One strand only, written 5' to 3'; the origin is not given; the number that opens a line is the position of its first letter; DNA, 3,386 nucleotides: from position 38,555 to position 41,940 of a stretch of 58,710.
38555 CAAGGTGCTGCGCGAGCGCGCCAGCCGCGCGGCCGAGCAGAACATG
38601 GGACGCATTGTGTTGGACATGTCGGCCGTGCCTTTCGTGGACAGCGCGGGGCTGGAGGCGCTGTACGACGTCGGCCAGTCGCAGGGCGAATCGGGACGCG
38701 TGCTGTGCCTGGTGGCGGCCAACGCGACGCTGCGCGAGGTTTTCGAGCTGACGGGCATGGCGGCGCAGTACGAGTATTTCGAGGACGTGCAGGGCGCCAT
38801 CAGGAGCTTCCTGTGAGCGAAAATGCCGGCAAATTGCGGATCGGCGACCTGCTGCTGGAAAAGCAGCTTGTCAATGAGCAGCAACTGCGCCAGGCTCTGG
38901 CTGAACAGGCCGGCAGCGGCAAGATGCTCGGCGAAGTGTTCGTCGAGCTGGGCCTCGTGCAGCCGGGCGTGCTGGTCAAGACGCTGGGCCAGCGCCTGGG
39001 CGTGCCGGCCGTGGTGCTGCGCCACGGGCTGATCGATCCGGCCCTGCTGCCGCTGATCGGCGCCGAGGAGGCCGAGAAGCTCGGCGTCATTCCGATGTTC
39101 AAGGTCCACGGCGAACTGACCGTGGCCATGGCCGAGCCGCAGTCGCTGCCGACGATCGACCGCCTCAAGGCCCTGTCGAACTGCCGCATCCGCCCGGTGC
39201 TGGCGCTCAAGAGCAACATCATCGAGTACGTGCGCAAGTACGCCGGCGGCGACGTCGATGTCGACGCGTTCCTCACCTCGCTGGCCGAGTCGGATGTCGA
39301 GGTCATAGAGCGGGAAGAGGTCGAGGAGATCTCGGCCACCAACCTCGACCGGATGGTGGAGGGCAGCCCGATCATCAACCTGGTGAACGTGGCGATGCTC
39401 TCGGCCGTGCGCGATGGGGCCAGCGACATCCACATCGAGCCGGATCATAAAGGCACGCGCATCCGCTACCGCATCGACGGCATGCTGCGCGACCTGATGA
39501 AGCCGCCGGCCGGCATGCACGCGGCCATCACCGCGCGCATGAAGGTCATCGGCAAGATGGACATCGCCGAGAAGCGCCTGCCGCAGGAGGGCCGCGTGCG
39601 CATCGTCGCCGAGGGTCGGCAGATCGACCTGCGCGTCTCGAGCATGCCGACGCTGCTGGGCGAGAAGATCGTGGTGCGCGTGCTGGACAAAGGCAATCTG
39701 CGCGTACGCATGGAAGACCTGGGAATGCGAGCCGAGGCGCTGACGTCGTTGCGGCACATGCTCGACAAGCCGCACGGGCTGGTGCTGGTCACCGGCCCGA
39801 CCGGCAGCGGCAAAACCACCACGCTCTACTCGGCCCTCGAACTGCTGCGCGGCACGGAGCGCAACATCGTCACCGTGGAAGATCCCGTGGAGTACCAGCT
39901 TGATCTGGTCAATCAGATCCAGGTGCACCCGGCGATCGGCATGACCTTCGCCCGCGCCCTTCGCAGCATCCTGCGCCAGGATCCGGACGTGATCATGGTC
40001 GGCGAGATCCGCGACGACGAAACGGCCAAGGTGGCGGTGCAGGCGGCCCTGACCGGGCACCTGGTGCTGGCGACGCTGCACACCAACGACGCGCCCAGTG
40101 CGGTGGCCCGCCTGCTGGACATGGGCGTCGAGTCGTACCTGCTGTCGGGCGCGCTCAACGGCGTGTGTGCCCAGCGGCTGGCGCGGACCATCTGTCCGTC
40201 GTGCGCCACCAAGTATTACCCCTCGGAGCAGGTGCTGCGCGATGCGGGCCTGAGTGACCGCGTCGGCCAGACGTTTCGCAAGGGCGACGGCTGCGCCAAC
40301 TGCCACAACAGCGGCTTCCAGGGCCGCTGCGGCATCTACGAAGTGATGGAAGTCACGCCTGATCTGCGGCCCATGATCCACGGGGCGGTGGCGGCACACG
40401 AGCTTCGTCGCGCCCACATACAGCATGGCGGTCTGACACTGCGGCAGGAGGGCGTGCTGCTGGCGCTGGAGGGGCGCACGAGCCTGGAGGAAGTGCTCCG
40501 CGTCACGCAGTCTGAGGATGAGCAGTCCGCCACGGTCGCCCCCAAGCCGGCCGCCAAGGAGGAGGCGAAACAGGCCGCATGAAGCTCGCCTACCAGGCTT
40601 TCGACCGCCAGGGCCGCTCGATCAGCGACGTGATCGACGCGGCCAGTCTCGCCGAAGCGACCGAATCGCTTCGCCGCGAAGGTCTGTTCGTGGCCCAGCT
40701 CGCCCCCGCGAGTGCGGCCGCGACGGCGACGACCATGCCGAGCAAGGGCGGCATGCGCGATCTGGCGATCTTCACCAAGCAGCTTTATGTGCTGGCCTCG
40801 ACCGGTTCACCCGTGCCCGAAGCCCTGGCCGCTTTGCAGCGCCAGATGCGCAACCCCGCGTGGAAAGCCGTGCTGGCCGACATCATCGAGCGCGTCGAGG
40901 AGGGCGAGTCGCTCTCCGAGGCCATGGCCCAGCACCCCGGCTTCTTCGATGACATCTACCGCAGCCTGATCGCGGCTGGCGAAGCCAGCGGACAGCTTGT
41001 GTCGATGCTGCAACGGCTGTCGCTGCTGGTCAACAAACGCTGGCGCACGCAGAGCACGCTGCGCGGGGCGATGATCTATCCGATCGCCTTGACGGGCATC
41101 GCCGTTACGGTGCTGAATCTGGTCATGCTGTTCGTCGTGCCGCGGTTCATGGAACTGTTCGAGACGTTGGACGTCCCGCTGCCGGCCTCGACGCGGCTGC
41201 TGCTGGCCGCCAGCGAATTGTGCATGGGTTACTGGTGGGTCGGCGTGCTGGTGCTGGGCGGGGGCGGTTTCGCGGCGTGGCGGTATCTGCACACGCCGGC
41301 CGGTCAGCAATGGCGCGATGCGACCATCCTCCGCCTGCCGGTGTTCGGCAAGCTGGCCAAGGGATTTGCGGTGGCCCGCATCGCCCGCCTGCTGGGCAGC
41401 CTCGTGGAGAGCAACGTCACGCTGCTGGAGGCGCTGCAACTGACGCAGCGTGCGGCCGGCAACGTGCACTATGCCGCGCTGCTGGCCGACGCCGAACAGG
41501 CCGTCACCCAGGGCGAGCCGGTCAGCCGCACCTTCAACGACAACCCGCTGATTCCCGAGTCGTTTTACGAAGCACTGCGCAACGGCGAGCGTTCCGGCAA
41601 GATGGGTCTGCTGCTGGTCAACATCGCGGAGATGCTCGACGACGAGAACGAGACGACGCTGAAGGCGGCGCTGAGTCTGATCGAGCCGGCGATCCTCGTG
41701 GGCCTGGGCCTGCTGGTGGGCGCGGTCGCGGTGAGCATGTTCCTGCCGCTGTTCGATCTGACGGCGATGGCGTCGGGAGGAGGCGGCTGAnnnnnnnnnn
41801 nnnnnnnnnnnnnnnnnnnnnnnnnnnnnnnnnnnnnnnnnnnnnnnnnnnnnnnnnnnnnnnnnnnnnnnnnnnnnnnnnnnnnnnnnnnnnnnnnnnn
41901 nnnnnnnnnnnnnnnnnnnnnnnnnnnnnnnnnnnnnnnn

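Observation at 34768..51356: Candidate undescribed system: a REC / HD-GYP / histidine kinase / STAS signalling module fused to a secretin-less type IV filament machine with lectin-like minor pilins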

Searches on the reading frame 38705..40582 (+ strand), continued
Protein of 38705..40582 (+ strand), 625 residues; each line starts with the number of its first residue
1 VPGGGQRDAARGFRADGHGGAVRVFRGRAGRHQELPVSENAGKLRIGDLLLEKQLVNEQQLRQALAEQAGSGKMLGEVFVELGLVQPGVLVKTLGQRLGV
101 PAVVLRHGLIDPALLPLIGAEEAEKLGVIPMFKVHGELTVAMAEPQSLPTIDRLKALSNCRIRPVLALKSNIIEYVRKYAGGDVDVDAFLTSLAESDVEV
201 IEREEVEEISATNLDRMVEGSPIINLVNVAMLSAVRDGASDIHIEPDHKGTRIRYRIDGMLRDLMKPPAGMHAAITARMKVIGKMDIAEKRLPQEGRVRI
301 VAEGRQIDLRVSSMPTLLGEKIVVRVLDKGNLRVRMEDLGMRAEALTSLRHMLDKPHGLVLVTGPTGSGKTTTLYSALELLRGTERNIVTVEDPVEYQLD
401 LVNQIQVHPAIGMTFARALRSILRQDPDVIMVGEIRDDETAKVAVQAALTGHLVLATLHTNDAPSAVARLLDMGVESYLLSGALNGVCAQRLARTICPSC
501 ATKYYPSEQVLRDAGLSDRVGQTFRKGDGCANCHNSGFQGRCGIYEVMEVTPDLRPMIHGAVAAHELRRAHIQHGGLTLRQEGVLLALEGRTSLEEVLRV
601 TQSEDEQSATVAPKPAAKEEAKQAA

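Call 62: list_cluster_members(proteins=[L028:9983-11698:+, L032:9980-11707:+, L034:9980-11716:+, L042:9980-11701:+, L045:10001-11731:+, L093:10001-11716:+, L046:9980-11695:+])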
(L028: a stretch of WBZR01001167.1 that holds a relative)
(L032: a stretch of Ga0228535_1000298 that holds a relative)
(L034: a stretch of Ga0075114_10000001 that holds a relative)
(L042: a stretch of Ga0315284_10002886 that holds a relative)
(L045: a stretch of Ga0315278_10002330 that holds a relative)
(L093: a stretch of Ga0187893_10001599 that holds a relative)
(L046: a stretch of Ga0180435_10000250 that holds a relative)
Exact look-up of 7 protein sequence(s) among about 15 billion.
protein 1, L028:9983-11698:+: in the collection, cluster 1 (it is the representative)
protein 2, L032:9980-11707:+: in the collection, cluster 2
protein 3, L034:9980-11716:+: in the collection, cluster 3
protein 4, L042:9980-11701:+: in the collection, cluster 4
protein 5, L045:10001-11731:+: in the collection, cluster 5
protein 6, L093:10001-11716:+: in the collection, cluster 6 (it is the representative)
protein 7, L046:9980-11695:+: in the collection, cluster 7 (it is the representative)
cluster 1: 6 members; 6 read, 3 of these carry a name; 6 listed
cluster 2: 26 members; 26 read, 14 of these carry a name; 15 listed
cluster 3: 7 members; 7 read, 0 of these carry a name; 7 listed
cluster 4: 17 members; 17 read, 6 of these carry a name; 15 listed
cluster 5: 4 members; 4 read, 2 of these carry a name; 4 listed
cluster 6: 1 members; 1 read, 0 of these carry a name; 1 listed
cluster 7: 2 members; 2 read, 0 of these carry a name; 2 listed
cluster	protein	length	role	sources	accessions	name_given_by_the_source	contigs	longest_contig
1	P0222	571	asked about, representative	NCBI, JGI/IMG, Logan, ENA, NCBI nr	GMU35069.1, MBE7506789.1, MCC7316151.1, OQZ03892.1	MAG: Flp pilus assembly complex ATPase component TadA [Planctomycetia bacterium] | Flp pilus assembly complex ATPase component TadA [Planctomycetia bacterium]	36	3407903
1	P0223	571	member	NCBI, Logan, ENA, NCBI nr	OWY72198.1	ATPase [cyanobacterium TDX16]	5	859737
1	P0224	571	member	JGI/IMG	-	type IV pilus assembly protein PilB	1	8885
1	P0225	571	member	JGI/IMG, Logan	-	-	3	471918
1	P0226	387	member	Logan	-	-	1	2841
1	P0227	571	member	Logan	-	-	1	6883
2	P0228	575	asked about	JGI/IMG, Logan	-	-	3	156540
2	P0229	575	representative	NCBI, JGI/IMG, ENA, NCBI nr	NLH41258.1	MAG: Flp pilus assembly complex ATPase component TadA [Planctomycetes bacterium] | Flp pilus assembly complex ATPase component TadA [Planctomycetota bacterium]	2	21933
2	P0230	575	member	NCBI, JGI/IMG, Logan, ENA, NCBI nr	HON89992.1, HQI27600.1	MAG TPA: ATPase, T2SS/T4P/T4SS family [Sedimentisphaerales bacterium] | ATPase, T2SS/T4P/T4SS family [Sedimentisphaerales bacterium]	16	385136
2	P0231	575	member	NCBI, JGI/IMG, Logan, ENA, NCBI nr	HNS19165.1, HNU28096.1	MAG TPA: ATPase, T2SS/T4P/T4SS family [Sedimentisphaerales bacterium] | type IV pilus assembly protein PilB | ATPase, T2SS/T4P/T4SS family [Sedimentisphaerales bacterium]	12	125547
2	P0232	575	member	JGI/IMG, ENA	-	type IV pilus assembly protein PilB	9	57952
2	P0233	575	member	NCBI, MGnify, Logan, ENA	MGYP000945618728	FL=1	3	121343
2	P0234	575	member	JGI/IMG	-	type IV pilus assembly protein PilB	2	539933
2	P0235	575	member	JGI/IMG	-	type IV pilus assembly protein PilB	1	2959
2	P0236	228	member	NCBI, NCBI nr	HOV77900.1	MAG TPA: ATPase, T2SS/T4P/T4SS family, partial [Sedimentisphaerales bacterium] | ATPase, T2SS/T4P/T4SS family [Sedimentisphaerales bacterium]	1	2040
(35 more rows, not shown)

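Call 101: search_protein_families(library=pfam, proteins=[L029:317-985:+, L029:913-1545:+, L029:1517-2293:+, L029:12925-14163:+, L029:14322-15419:-, L029:17724-20531:-, L029:7362-7727:+, L029:9612-9944:+], max_evalue=0.01)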
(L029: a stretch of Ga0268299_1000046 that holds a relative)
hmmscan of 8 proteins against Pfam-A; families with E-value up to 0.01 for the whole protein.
L029:317-985:+ (222 aa): 1 family
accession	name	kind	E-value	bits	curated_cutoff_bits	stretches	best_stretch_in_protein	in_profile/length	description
PF05137.18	PilN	-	3.7e-05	24.1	22.8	1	104-213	7-77/78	Fimbrial assembly protein (PilN)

L029:913-1545:+ (210 aa): 1 family
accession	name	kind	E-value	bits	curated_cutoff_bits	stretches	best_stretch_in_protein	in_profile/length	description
PF04350.18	PilO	-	0.00026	21.6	22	1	56-207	1-141/145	Pilus assembly protein, PilO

L029:1517-2293:+ (258 aa): 0 families

L029:12925-14163:+ (412 aa): 1 family
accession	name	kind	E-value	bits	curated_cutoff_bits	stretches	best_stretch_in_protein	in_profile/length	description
PF00482.28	T2SSF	-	5.7e-60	201.2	25.2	2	78-201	1-125/125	Type II secretion system (T2SS), protein F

L029:14322-15419:- (365 aa): 1 family
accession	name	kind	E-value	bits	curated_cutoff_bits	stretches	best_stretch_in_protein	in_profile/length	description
PF07963.17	N_methyl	-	1.1e-05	25.2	21.2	1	83-108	2-27/27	Prokaryotic N-terminal methylation motif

L029:17724-20531:- (935 aa): 6 families
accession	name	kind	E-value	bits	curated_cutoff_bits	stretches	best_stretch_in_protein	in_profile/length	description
PF16313.11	DUF4953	-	4.4e-75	253.2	24.2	1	490-814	5-314/316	Met-zincin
PF17148.9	DUF5117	-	1.3e-21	77.7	27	1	108-281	3-188/189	Domain of unknown function (DUF5117)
PF13582.12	Reprolysin_3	-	0.0042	18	22.4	0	490-514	98-122/123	Metallo-peptidase family M12B Reprolysin-like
PF13688.12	Reprolysin_5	-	0.0043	17.7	27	1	496-544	139-186/196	Metallo-peptidase family M12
PF00413.30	Peptidase_M10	-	0.0045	17.3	24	1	497-519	107-129/159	Matrixin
PF07998.17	Peptidase_M54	-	0.0098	16.3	24.4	0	488-515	136-162/194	Peptidase family M54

L029:7362-7727:+ (122 aa): 1 family
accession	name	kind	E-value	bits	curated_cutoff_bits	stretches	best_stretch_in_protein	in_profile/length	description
PF00072.30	Response_reg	-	1.8e-22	80.1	30.2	1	1-112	1-110/111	Response regulator receiver domain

L029:9612-9944:+ (111 aa): 2 families
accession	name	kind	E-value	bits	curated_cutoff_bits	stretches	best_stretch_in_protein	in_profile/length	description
PF01740.26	STAS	-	1.1e-13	51.2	22.6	1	5-106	4-106/106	STAS domain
PF13466.11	STAS_2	-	5.5e-11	42.9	29.2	1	16-93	3-79/80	STAS domain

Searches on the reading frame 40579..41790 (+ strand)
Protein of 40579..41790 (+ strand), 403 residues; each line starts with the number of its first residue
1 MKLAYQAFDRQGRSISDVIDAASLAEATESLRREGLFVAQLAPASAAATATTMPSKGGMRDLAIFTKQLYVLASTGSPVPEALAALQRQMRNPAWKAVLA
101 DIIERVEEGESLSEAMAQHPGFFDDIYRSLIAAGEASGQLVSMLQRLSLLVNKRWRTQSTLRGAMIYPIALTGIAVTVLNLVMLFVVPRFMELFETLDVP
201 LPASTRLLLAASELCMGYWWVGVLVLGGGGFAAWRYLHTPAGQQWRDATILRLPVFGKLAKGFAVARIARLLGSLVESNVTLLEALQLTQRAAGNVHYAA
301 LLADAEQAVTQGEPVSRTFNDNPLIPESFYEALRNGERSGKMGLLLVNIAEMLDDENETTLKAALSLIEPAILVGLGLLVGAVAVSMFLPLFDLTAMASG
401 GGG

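Call 4: search_protein_families(library=pfam, proteins=[window:40579-41790:+], max_evalue=0.01)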
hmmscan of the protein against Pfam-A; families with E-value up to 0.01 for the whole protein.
window:40579-41790:+ (403 aa): 1 family
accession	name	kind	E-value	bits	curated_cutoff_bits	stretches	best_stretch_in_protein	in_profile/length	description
PF00482.28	T2SSF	-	3.7e-51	172.7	25.2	2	65-188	1-125/125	Type II secretion system (T2SS), protein F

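Call 11: find_encoding_contigs(protein=window:40579-41790:+, flank=10000, max_places=6)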
Protein window:40579-41790:+ (403 aa): 1 contig read that carries it; 1 place shown.
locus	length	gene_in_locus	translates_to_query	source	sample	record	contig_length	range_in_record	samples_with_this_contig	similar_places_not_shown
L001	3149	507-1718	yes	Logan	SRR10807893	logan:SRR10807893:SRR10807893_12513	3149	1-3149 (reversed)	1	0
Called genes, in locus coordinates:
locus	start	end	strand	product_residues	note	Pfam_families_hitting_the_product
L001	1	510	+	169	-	?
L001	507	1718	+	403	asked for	PF28597:T2SSF_N, PF00482:T2SSF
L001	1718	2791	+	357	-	PF11104:PilM_2 (faint)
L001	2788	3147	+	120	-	?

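Call 12: find_related_loci(query=window:40579-41790:+, collection=genome_contigs, flank=10000)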
Query window:40579-41790:+ (403 aa) in genome_contigs; peptide patterns used: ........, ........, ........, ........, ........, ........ (x = any residue, [..] = any of these).
111 stretches matched a pattern; 10 encode a relative of the query (tblastn E <= 1e-3); 10 distinct loci.
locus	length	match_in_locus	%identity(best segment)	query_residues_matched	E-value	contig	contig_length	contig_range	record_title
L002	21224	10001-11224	50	1-402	2e-126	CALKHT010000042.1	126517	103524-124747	MAG TPA_asm: uncultured Phycisphaeraceae bacterium isolate SRR5251193_bin.59_CONCOCT_v1.1_MAG genome assembly, contig: E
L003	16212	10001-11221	49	1-394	4e-125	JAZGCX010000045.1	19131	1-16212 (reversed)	MAG: Phycisphaeraceae bacterium isolate SCS3bin.28 SCS3bin.28_45, whole genome shotgun sequence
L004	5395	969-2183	48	1-396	3e-122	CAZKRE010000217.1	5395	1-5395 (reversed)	MAG TPA_asm: uncultured Phycisphaeraceae bacterium isolate SRP220891_co3_64 genome assembly, contig: NODE_30910_length_5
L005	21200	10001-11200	50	1-395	1e-117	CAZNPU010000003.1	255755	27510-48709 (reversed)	MAG TPA_asm: uncultured Isosphaeraceae bacterium isolate SRP268622_co1_7 genome assembly, contig: NODE_24_length_255755_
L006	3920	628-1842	47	1-398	1e-116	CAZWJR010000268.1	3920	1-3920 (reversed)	MAG TPA_asm: uncultured Isosphaeraceae bacterium isolate SRP237561_co1_30 genome assembly, contig: NODE_53464_length_392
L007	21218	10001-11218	48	1-400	1e-108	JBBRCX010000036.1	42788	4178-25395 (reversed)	MAG: Tepidisphaerales bacterium isolate Co_metawrap_2425 Cmw_2425_k141_19381021_length_42788_cov_13.9976, whole genome s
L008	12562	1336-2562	43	1-401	5e-106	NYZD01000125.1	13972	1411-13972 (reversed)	MAG: Planctomycetaceae bacterium isolate ARS64 MHASMcontig_437061, whole genome shotgun sequence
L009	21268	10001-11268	47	1-402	2e-94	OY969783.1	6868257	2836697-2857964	MAG: Tepidisphaeraceae bacterium isolate MFD04580.bin.c.1 genome assembly, chromosome: 1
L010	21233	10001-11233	30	2-394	5e-58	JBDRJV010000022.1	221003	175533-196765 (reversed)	MAG: Candidatus Omnitrophota bacterium isolate MEGAHIT-group-1.676 k141_9938575, whole genome shotgun sequence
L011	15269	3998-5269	48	1-401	9e-128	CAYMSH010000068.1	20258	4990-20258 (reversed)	MAG TPA_asm: uncultured Planctomycetaceae bacterium isolate binchicken_co141_31 genome assembly, contig: NODE_11611_leng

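Call 14: search_protein_families(library=ncbifam, proteins=[window:40579-41790:+], max_evalue=0.01)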
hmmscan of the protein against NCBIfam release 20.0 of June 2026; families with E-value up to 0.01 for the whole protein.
window:40579-41790:+ (403 aa): 6 families
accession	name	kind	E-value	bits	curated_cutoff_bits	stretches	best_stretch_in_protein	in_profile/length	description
TIGR02120.1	GspF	equivalog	3.7e-100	336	424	1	4-397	2-400/401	type II secretion system inner membrane protein GspF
NF052607.1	T4PiliAsmPilCThrm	equivalog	4.2e-78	263.2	700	1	4-396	5-402/406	type IV pilus assembly protein PilC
NF052606.1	T4PiliAsmPilCMyx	equivalog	3.5e-70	237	700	1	6-395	25-415/419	type IV pilus assembly protein PilC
NF007861.0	PRK10573.1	equivalog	7.9e-65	219.5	401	1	5-399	9-399/401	protein transport protein HofC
NF047826.1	T3SSXpsF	equivalog_domain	3.7e-54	184.1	650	1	4-396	5-402/405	type II secretion system protein XpsF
NF041012.2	T4P_ComGB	equivalog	2.1e-37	129.2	240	1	63-394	4-330/332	competence type IV pilus assembly protein ComGB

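Call 21: search_protein_families(library=pfam, proteins=[L002:1476-2756:+, L002:3724-5748:+, L003:3255-4478:+, L003:1163-3085:-, L007:2836-4050:+, L007:4809-5969:-, L007:19304-20860:-, L009:16761-18623:+, L011:7606-10569:-, L011:10748-12739:+], max_evalue=0.001)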
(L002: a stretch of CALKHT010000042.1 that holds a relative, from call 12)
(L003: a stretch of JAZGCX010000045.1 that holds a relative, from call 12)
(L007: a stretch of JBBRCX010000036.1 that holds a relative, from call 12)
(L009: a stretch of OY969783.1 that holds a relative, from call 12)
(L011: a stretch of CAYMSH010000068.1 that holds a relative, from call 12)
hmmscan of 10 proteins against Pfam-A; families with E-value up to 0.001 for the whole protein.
L002:1476-2756:+ (426 aa): 2 families
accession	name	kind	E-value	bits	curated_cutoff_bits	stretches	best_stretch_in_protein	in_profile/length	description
PF03641.19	Lysine_decarbox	-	7.6e-25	88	27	1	227-330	31-130/131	Possible lysine decarboxylase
PF18306.6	LDcluster4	-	1.4e-10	41.4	26.3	1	155-267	3-112/151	SLOG cluster4 family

L002:3724-5748:+ (674 aa): 2 families
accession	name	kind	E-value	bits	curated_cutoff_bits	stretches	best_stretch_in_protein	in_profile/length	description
PF00012.26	HSP70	-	7.7e-272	903.3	20.6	1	48-640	2-599/599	Hsp70 protein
PF06723.19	MreB_Mbl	-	1.2e-19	70.8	27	1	159-413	77-317/327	MreB/Mbl protein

L003:3255-4478:+ (407 aa): 5 families
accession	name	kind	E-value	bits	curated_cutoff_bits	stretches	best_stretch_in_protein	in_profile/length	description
PF03054.22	tRNA_Me_trans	-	1.2e-67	228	20.6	1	26-248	1-201/202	tRNA methyl transferase HUP domain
PF20258.4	tRNA_Me_trans_C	-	8.2e-22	77.8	20.6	1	325-401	2-77/77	Aminomethyltransferase beta-barrel domain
PF20259.3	tRNA_Me_trans_M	-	1.4e-17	63.4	27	1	265-317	11-65/66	tRNA methyl transferase PRC-barrel domain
PF02540.23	NAD_synthase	-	3.5e-05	23.5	21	0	26-46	19-39/242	NAD synthase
PF00764.25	Arginosuc_synth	-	0.00092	19.7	27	0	27-67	1-43/162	Arginosuccinate synthase N-terminal HUP domain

L003:1163-3085:- (640 aa): 0 families

L007:2836-4050:+ (404 aa): 2 families
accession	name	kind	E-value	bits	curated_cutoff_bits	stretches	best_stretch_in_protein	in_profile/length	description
PF03462.23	PCRF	-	5.5e-61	206.2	24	1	56-247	4-194/194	PCRF domain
PF00472.26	RF-1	-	4.1e-32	111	35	1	255-364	2-116/116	RF-1 domain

L007:4809-5969:- (386 aa): 1 family
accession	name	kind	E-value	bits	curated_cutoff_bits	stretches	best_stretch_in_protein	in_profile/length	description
PF01207.24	Dus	-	6.9e-50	170.3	20.4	1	47-347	4-297/311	Dihydrouridine synthase (Dus)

L007:19304-20860:- (518 aa): 3 families
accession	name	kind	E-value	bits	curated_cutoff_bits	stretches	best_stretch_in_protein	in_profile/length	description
PF00370.27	FGGY_N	-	6.5e-72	242.5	28.8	1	14-265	1-245/245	FGGY family of carbohydrate kinases, N-terminal domain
PF02782.22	FGGY_C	-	7.5e-47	160.1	27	1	276-464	3-197/198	FGGY family of carbohydrate kinases, C-terminal domain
PF01869.26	BcrAD_BadFG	-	1.9e-05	24.7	31.5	0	18-83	3-63/271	BadF/BadG/BcrA/BcrD ATPase family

L009:16761-18623:+ (620 aa): 5 families
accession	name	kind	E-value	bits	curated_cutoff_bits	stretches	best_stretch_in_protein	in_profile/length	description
PF00069.31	Pkinase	-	1.5e-46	159.4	31.7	1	313-560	12-261/263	Protein kinase domain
PF07714.23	PK_Tyr_Ser-Thr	-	4.8e-27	95.3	23.1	1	322-551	25-249/258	Protein tyrosine and serine/threonine kinase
PF13672.11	PP2C_2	-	5.2e-13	49.5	24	1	53-221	22-175/209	Protein phosphatase 2C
PF00481.26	PP2C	-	1.3e-09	38.5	20.3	1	53-163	32-141/255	Protein phosphatase 2C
PF03109.22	ABC1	-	6.5e-06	25.9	22.9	1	375-451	141-216/244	ABC1 atypical kinase-like domain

L011:7606-10569:- (987 aa): 5 families
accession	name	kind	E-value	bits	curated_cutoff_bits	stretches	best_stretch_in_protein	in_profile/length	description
PF22124.2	Glyco_hydro_95_cat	-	9.5e-46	157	27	1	295-657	52-407/408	Glycosyl hydrolase family 95 catalytic domain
PF13385.13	Laminin_G_3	-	9.9e-18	65.2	27.6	1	880-985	2-103/151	Concanavalin A-like lectin/glucanases superfamily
PF14498.12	Glyco_hyd_65N_2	-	1.9e-08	35.1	27.7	1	49-184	8-150/234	Glycosyl hydrolase family 65, N-terminal domain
PF21307.2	Glyco_hydro_95_C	-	6.6e-08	33.4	27.6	1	660-718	1-61/94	Glycoside hydrolase family 95, C-terminal domain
PF18961.6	DUF5703_N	-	6e-05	23.3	26.7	0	232-286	233-285/287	Domain of unknown function (DUF5703)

L011:10748-12739:+ (663 aa): 0 families
